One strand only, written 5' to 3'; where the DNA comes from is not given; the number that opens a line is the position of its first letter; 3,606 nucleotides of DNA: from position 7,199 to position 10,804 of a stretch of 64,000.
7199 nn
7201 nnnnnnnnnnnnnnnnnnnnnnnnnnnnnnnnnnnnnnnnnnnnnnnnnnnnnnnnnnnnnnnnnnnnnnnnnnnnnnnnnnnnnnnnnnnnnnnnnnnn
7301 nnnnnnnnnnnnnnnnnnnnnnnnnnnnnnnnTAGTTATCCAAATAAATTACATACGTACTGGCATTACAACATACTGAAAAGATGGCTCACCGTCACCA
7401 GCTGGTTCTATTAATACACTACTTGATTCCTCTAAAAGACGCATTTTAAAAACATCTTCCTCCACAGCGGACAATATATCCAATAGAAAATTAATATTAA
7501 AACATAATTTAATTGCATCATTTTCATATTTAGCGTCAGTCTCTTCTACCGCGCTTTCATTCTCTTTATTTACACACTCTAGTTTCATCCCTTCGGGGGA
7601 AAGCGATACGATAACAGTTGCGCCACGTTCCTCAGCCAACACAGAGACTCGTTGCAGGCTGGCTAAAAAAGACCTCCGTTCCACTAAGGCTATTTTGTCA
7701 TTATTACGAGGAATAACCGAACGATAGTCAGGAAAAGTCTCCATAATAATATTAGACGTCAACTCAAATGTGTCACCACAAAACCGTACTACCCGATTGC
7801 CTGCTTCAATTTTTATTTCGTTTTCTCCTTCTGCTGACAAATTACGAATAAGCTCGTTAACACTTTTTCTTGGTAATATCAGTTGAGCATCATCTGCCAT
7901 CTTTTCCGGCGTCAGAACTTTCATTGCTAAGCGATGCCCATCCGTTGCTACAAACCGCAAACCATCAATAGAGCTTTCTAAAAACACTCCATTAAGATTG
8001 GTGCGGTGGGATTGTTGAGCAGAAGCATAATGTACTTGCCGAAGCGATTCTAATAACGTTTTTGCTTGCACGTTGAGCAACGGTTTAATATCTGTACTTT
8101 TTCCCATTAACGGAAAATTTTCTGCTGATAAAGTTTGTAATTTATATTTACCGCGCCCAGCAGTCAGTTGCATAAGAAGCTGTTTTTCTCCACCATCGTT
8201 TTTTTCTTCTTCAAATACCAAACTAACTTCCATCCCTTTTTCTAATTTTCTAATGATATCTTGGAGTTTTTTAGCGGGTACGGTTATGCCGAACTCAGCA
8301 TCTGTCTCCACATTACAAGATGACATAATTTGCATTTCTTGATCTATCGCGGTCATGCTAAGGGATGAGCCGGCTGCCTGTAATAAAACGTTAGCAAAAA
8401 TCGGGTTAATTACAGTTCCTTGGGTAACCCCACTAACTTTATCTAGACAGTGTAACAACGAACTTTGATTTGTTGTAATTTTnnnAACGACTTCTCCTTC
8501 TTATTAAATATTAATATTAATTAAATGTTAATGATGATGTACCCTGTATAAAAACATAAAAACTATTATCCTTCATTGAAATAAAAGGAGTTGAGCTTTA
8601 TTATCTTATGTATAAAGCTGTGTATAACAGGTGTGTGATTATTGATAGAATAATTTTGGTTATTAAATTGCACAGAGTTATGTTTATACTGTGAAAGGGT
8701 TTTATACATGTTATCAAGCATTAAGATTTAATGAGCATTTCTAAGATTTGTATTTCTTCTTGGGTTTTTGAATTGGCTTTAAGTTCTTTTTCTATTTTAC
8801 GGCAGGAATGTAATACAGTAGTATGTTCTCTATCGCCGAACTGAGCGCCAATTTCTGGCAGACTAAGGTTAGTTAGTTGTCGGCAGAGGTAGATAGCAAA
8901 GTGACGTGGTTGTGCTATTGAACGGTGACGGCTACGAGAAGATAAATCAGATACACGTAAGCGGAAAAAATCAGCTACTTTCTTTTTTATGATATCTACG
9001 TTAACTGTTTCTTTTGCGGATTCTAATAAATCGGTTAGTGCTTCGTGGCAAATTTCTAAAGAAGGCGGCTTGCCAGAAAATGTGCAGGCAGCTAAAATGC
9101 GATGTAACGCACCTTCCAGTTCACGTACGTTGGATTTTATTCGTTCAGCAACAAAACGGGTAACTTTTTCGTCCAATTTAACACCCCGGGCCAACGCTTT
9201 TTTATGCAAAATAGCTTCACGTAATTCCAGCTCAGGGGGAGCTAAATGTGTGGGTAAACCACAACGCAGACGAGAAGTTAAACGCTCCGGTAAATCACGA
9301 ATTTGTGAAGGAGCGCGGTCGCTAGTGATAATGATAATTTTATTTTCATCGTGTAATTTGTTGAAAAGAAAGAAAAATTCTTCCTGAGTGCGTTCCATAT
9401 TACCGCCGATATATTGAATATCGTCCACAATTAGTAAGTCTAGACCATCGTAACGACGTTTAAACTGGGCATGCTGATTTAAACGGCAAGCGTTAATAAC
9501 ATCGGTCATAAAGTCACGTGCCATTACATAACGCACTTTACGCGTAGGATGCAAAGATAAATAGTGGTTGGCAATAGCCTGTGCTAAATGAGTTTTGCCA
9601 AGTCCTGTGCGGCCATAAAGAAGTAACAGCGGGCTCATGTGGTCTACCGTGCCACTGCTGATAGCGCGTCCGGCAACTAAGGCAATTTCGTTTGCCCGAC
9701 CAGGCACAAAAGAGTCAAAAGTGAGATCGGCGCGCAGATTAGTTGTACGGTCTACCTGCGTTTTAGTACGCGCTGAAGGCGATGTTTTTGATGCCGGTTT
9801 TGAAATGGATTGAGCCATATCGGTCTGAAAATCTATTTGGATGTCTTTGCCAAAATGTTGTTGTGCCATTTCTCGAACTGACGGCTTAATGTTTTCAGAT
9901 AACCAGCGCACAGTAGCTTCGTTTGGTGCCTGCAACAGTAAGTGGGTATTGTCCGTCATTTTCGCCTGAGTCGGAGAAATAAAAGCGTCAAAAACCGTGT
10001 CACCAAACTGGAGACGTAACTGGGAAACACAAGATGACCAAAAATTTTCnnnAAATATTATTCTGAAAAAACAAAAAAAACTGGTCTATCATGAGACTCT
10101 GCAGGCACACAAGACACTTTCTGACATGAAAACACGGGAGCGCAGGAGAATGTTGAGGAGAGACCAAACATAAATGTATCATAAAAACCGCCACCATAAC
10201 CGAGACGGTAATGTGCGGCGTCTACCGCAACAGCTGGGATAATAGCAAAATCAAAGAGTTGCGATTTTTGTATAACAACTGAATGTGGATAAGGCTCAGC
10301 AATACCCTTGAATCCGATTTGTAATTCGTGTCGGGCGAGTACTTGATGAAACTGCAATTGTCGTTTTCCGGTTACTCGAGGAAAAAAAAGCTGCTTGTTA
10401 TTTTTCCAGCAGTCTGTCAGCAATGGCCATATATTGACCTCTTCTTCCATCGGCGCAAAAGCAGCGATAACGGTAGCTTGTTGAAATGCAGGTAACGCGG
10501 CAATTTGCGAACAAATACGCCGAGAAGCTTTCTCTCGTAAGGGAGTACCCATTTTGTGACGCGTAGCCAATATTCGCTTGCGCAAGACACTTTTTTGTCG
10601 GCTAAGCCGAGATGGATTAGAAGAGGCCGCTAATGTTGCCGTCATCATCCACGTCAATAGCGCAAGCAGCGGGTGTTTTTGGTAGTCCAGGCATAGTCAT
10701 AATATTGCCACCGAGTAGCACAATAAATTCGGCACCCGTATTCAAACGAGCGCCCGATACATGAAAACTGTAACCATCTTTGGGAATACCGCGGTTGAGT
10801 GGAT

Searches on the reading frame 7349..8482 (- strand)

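Call 62: search_protein_families(library=pfam, proteins=[window:7349-8482:-], max_evalue=0.001)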
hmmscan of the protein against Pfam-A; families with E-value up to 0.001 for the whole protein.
window:7349-8482:- (377 aa): 3 families
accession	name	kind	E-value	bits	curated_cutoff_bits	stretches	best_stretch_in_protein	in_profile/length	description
PF00712.24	DNA_pol3_beta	-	5e-28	98.1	24.4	1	1-126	2-119/120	DNA polymerase III beta subunit, N-terminal domain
PF02768.20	DNA_pol3_beta_3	-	3e-26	92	27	1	254-376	1-121/121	DNA polymerase III beta subunit, C-terminal domain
PF02767.21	DNA_pol3_beta_2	-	1.3e-24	87.2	27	1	138-252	2-116/116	DNA polymerase III beta subunit, central domain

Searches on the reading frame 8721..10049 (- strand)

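Call 62: search_protein_families(library=pfam, proteins=[window:8721-10049:-], max_evalue=0.001)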
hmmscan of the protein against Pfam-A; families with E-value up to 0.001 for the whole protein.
window:8721-10049:- (442 aa): 9 families
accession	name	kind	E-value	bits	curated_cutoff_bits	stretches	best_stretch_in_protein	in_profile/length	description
PF00308.24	Bac_DnaA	-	1.1e-49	169.1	23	1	106-266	2-160/162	Bacterial DnaA ATPAse domain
PF08299.17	Bac_DnaA_C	-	4.2e-28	97.6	31.5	1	352-419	2-69/69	Bacterial dnaA protein helix-turn-helix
PF11638.13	DnaA_N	-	1.8e-09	37.6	24.6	1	2-63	2-64/65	DnaA N-terminal domain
PF01695.23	IstB_IS21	-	3.4e-09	37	24.1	1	142-245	95-194/238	IstB-like ATP binding protein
PF00004.35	AAA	-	5.4e-08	33.8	21.2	1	142-261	1-127/131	ATPase family associated with various cellular activities (AAA)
PF13191.12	AAA_16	-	6.3e-05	24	32.6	1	115-166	2-51/167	AAA ATPase domain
PF13401.12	AAA_22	-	9.5e-05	23.2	27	0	141-234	7-109/130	AAA domain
PF22688.2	Hda_lid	-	0.00018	21.9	27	0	278-318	5-45/65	Hda, lid domain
PF05729.18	NACHT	-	0.00047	20.5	26.7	0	142-174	3-36/167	NACHT domain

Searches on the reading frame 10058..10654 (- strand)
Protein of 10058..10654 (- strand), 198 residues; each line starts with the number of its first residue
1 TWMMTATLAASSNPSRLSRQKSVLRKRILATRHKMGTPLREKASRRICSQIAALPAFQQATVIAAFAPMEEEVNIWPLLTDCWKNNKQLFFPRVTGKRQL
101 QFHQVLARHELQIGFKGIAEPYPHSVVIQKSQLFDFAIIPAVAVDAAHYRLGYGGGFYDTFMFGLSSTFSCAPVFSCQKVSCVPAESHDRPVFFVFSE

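Call 62: search_protein_families(library=pfam, proteins=[window:10058-10654:-], max_evalue=0.001)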
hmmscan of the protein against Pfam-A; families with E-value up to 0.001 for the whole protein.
window:10058-10654:- (198 aa): 1 family
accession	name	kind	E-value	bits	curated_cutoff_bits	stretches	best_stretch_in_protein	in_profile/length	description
PF01812.26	5-FTHF_cyc-lig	-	8.6e-33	114.2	27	1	21-196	1-184/186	5-formyltetrahydrofolate cyclo-ligase family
